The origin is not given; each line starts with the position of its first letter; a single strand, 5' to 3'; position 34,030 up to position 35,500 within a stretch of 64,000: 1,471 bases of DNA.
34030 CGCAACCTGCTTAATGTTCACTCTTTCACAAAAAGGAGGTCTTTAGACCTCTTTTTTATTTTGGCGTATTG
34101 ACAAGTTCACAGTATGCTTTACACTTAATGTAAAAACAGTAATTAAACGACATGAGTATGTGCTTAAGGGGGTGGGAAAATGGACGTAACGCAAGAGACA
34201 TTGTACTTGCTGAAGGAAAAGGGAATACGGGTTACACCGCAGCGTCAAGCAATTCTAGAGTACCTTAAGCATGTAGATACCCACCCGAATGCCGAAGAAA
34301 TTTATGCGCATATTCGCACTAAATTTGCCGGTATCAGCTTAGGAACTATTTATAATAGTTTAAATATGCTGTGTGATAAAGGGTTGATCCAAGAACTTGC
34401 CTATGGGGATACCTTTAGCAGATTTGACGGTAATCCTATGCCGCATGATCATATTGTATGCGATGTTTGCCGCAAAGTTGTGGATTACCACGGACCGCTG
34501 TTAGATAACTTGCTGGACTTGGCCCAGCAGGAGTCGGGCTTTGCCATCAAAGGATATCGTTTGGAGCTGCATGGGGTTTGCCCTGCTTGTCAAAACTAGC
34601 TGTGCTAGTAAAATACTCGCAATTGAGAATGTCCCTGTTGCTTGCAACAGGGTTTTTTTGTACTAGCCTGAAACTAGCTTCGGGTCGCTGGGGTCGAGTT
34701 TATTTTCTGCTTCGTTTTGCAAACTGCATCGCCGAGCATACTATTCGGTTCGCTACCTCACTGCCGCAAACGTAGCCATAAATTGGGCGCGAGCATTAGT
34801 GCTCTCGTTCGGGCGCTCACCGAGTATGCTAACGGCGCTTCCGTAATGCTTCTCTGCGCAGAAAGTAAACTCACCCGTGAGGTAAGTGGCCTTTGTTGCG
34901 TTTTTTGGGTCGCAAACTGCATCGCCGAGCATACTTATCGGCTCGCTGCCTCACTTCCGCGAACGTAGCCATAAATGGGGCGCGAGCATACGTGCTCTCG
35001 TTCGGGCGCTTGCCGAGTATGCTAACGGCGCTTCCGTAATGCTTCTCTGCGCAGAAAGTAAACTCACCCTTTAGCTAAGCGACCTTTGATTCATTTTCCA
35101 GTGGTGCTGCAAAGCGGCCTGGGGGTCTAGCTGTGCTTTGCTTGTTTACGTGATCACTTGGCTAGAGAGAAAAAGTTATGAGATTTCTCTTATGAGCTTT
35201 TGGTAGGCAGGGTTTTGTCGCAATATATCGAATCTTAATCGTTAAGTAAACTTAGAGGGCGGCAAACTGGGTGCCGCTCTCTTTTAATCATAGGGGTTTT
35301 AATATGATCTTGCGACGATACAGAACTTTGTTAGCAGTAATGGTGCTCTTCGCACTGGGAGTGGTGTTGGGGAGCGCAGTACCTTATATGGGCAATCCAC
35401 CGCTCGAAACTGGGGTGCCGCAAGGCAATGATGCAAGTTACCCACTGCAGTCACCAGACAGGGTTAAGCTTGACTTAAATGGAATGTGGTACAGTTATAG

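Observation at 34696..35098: Tandem pair of ~193-nt elements whose copy-to-copy differences preserve base pairing (unclassified structured RNA candidate)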

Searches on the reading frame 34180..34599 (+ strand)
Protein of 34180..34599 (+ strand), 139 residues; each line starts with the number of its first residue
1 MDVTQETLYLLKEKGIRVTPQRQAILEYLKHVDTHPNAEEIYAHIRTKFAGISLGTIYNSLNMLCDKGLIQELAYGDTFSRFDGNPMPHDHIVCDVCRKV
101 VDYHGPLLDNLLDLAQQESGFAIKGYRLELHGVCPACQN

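Call 12: find_encoding_contigs(protein=window:34180-34599:+, flank=3000, max_places=10)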
Protein window:34180-34599:+ (139 aa): 16 contigs read that carry it; 5 places shown.
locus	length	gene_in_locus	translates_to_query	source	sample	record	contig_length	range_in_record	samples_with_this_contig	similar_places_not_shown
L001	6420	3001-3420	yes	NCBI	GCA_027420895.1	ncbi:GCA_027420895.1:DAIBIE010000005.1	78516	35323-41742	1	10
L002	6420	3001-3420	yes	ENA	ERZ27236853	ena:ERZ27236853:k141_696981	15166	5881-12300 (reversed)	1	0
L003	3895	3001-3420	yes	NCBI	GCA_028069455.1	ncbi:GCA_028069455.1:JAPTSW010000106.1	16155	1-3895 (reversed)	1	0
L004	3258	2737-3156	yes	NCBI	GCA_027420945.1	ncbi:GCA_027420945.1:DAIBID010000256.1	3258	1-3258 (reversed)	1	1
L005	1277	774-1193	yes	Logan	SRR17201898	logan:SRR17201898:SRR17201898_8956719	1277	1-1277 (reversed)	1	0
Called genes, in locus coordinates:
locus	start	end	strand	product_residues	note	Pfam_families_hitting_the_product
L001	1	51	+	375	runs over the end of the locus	PF08323:Glyco_transf_5 (faint), PF13439:Glyco_transf_4, PF13477:Glyco_trans_4_2, PF13579:Glyco_trans_4_4, PF00534:Glycos_transf_1, PF13692:Glyco_trans_1_4, PF13524:Glyco_trans_1_2 (weak), PF20706:GT4-conflict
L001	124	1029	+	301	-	PF05496:RuvB_N (faint), PF13191:AAA_16 (weak), PF07724:AAA_2 (faint), PF07726:AAA_3 (faint), PF07728:AAA_5, PF13401:AAA_22 (faint), PF00004:AAA, PF13238:AAA_18 (weak)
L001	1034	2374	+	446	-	PF05762:VWA_CoxE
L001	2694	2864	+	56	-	PF00037:Fer4, PF13237:Fer4_10, PF14697:Fer4_21 (weak), PF12838:Fer4_7, PF13187:Fer4_9, PF13484:Fer4_16 (weak), PF12797:Fer4_2 (weak), PF00037:Fer4, +5 more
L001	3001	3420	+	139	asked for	PF01475:FUR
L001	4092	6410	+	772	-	PF00703:Glyco_hydro_2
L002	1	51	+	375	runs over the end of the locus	PF08323:Glyco_transf_5 (faint), PF13439:Glyco_transf_4, PF13477:Glyco_trans_4_2, PF13579:Glyco_trans_4_4, PF00534:Glycos_transf_1, PF13692:Glyco_trans_1_4, PF13524:Glyco_trans_1_2 (weak), PF20706:GT4-conflict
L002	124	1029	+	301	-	PF05496:RuvB_N (faint), PF13191:AAA_16 (weak), PF07724:AAA_2 (faint), PF07726:AAA_3 (faint), PF07728:AAA_5, PF13401:AAA_22 (faint), PF00004:AAA, PF13238:AAA_18 (weak)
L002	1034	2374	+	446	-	PF05762:VWA_CoxE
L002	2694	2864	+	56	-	PF00037:Fer4, PF13237:Fer4_10, PF14697:Fer4_21 (weak), PF12838:Fer4_7, PF13187:Fer4_9, PF13484:Fer4_16 (weak), PF12797:Fer4_2 (weak), PF00037:Fer4, +5 more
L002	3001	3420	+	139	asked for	PF01475:FUR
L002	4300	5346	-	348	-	PF05343:Peptidase_M42, PF01546:Peptidase_M20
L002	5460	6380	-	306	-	-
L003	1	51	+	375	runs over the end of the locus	PF08323:Glyco_transf_5 (faint), PF13439:Glyco_transf_4, PF13477:Glyco_trans_4_2, PF13579:Glyco_trans_4_4, PF00534:Glycos_transf_1, PF13692:Glyco_trans_1_4, PF13524:Glyco_trans_1_2 (weak), PF20706:GT4-conflict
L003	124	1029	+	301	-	PF05496:RuvB_N (faint), PF13191:AAA_16 (weak), PF07724:AAA_2 (faint), PF07726:AAA_3 (faint), PF07728:AAA_5, PF13401:AAA_22 (faint), PF00004:AAA, PF13238:AAA_18 (weak)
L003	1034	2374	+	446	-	PF05762:VWA_CoxE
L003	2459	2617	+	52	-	-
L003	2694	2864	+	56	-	PF00037:Fer4, PF13237:Fer4_10, PF14697:Fer4_21 (weak), PF12838:Fer4_7, PF13187:Fer4_9, PF13484:Fer4_16 (weak), PF12797:Fer4_2 (weak), PF00037:Fer4, +5 more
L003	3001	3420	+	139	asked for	PF01475:FUR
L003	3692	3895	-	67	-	?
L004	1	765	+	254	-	?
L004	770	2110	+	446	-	PF05762:VWA_CoxE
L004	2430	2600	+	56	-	PF00037:Fer4, PF13237:Fer4_10, PF14697:Fer4_21 (weak), PF12838:Fer4_7, PF13187:Fer4_9, PF13484:Fer4_16 (weak), PF12797:Fer4_2 (weak), PF00037:Fer4, +5 more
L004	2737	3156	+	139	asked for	PF01475:FUR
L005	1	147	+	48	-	?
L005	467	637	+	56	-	PF00037:Fer4, PF13237:Fer4_10, PF14697:Fer4_21 (weak), PF12838:Fer4_7, PF13187:Fer4_9, PF13484:Fer4_16 (weak), PF12797:Fer4_2 (weak), PF00037:Fer4, +5 more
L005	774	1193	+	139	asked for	PF01475:FUR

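Call 21: find_related_loci(query=window:34180-34596:+, collection=genome_contigs, flank=4000)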
Query window:34180-34596:+ (139 aa) in genome_contigs; peptide patterns used: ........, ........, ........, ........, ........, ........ (x = any residue, [..] = any of these).
92 stretches matched a pattern; 17 encode a relative of the query (tblastn E <= 1e-3); 17 distinct loci.
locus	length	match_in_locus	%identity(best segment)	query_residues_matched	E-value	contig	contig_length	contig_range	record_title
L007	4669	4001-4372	42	14-137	2e-28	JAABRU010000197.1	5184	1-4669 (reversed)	MAG: Desulfobacteraceae bacterium isolate S08.Bin136 Scaffold_4818_1, whole genome shotgun sequence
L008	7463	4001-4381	36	12-138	9e-27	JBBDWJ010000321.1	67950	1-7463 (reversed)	MAG: Bryobacterales bacterium isolate LejiaD_62_10 Lejia_D_766_length_67950_cov_6, whole genome shotgun sequence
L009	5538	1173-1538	39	17-138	3e-25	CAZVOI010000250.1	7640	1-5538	MAG TPA_asm: uncultured Acidobacteriota bacterium isolate binchicken_co165_156 genome assembly, contig: k141_2048611, wh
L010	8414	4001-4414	33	1-139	5e-25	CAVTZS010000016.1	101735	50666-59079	MAG: uncultured delta proteobacterium isolate MFD04408.bin.1.59 genome assembly, contig: contig_93386, whole genome shot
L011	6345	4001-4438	38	1-138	1e-23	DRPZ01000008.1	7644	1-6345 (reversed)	MAG TPA_asm: Oceanithermus profundus isolate HyVt-570 HyVt-570_k145_1044469, whole genome shotgun sequence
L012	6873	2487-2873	38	10-137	4e-23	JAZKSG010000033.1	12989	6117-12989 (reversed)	MAG: Thermoplasmatota archaeon isolate NA-30cm_bin.10 NODE_550_length_12989_cov_18.913948, whole genome shotgun sequence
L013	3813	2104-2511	36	10-138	9e-23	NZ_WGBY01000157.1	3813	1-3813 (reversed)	MAG: Oceanithermus sp. isolate S144_44 k151_426142, whole genome shotgun sequence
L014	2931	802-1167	33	17-137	4e-21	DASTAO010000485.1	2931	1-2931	MAG TPA_asm: Candidatus Kapaibacterium sp. isolate SMAG_U739 k141_1711834, whole genome shotgun sequence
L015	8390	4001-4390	34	10-137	2e-20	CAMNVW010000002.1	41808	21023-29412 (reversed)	MAG: uncultured Clostridia bacterium isolate SRR19792994_bin.22_metawrap_v1.3_MAG genome assembly, contig: ERZ12290372_1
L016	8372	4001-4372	38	17-138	4e-20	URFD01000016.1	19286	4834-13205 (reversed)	uncultured Ruminococcaceae bacterium isolate UMGS942 genome assembly, contig: NODE_1782_length_19286_cov_10.979593, whol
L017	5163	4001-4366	34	17-139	1e-19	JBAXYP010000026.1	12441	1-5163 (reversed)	MAG: Sphaerochaetaceae bacterium isolate SO_2016_CLC_T1_20 scaffold04962_PH3_Jul14_2016, whole genome shotgun sequence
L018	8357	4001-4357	34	18-139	2e-19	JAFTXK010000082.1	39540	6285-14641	MAG: Clostridia bacterium isolate RGIG4237 Roe_deer_Colon-4__c262437, whole genome shotgun sequence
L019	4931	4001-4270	41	5-93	8e-18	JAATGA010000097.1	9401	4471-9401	MAG: Rhodobacterales bacterium isolate bin_273 k141_7495584, whole genome shotgun sequence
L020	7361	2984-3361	33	11-138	2e-17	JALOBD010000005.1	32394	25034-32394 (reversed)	MAG: Sphaerochaeta sp. isolate SO_2017_LW2 bin 77 scaffold_3041_c1_LW138R_2017, whole genome shotgun sequence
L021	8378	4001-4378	31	11-139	4e-16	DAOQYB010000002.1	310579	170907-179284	MAG TPA_asm: Anaerolineaceae bacterium isolate AMR_MDS_1021 NODE_13_length_310579_cov_12.904590, whole genome shotgun se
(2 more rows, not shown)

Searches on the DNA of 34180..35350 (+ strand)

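Call 4: search_rna_families(source=window, start=34550, end=35350, threshold=evalue, max_evalue=10, show_alignments=3)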
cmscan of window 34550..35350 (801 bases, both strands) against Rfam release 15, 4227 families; matches with E-value up to 10: 3.
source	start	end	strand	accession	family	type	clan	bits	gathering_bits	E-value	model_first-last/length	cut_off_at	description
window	35175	35247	-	RF02072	STnc590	Gene; sRNA;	-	19.9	100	8.9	1-160/160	no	Salmonella enterica sRNA STnc590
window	35167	35291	+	RF00558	L20_leader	Cis-reg; leader;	-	16.9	58.7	1.7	1-127/127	no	Ribosomal protein L20 leader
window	34626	34659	+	RF03858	mir-1991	Gene; miRNA;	-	16.9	66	4.2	1-66/66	no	mir-1991 microRNA precursor family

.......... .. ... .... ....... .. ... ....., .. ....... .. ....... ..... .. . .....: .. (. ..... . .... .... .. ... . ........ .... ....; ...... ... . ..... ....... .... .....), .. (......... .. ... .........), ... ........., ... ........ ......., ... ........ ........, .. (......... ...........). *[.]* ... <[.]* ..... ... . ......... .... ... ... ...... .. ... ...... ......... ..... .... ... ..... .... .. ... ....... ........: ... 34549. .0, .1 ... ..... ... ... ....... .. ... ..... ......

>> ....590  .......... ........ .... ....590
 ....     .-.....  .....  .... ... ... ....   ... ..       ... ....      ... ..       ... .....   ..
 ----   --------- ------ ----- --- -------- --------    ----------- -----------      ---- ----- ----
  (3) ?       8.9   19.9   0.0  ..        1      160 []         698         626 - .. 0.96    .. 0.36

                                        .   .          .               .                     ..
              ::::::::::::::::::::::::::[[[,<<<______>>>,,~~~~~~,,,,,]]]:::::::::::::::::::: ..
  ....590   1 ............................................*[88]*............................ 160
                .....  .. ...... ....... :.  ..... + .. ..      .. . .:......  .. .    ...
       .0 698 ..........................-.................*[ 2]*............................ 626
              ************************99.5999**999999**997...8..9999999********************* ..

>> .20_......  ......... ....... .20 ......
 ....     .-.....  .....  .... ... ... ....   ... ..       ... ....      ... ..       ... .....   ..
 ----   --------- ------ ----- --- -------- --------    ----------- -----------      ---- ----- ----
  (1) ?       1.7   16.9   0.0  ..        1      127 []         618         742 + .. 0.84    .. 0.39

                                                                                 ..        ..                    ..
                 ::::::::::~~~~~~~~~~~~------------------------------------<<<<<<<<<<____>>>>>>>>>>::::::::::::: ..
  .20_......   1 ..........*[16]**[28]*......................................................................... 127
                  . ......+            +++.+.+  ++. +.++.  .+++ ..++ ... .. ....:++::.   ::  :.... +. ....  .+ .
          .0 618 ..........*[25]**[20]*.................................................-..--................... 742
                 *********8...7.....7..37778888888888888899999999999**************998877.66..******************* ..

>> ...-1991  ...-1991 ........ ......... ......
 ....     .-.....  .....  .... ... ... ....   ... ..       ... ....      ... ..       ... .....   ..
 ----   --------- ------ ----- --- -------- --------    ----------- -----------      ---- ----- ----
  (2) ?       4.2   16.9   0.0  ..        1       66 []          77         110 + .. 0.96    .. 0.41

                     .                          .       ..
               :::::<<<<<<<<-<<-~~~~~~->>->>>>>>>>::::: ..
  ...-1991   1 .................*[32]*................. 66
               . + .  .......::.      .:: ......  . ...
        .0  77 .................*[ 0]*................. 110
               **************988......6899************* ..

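Call 9: search_dna_similar(query=window:34680-35110:+, collection=plasmids, mode=distant, max_evalue=0.01)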
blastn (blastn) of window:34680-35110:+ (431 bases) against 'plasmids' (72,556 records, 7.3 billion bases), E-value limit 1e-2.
Records with a match: 1; places in all: 1; records where one place covers at least 80% of the query: 0.
Best place of each record, by identity: 90-95% 1.
By first word of the organism name: Sphingomonas 1.
By predicted mobility (MOB-suite, as given by PLSDB): non-mobilizable 1.
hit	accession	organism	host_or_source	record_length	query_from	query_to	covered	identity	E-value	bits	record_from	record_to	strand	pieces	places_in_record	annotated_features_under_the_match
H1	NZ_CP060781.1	Sphingomonas daechungensis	single bacterial strain,sediment of a ...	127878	122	161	9%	90.0%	8e-4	52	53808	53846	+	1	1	none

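Call 10: search_dna_similar(query=window:34680-35110:+, collection=phages, mode=distant, max_evalue=0.01)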
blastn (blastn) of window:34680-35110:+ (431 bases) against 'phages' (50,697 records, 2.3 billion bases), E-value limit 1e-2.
No match.

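Call 60: search_rna_families(sources=[L002, L006, L126, L127], threshold=gathering)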
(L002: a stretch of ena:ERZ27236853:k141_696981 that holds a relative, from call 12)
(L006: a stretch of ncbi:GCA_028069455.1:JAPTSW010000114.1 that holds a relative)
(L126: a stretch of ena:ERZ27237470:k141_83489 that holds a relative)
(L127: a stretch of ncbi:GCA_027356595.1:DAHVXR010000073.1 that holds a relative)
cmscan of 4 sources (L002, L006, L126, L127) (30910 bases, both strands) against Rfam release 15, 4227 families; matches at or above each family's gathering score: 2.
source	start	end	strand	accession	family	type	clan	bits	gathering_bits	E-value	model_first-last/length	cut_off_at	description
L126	5342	5519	+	RF00013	6S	Gene;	-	112.6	46.4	3.1e-22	1-187/187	no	6S / SsrS RNA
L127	6645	6869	+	RF00230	T-box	Cis-reg; leader;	-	101.6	93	1.4e-21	1-219/219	no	T-box leader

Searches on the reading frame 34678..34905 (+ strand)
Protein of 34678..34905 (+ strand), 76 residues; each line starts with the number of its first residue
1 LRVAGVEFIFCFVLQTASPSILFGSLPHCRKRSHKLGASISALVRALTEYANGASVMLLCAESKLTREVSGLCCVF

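Call 20: find_related_loci(query=A2, collection=genome_contigs, flank=3000)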
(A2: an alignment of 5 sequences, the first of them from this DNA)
Query A2 (76 aa) in genome_contigs; peptide patterns used: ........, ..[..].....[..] (x = any residue, [..] = any of these).
25 stretches matched a pattern, but none encodes a relative of the query by tblastn (E <= 1e-3).

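Call 22: find_related_loci(query=A2, collection=metagenome_contigs, flank=5000)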
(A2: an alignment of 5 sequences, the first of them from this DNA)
Query A2 (76 aa) in metagenome_contigs; peptide patterns used: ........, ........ (x = any residue, [..] = any of these).
50 stretches matched a pattern, but none encodes a relative of the query by tblastn (E <= 1e-3).

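Call 44: find_homologous_proteins(query=A5, max_evalue=10)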
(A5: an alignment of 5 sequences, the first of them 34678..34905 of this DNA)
Query A5 (5 sequences) (76 aa, profile of the alignment): 3 proteins with E <= 10 among 128 candidates.
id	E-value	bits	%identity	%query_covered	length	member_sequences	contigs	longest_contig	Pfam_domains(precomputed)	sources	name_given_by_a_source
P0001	4.0e-39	150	82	87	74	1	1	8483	-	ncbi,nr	ncbi:MAG: hypothetical protein M0Z55_04755, partial [Peptococcaceae bacterium]|nr:hypothetical prote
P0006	2.6e-9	55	76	33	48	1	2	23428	-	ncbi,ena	-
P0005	7.2e-8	50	79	37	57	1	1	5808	-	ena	-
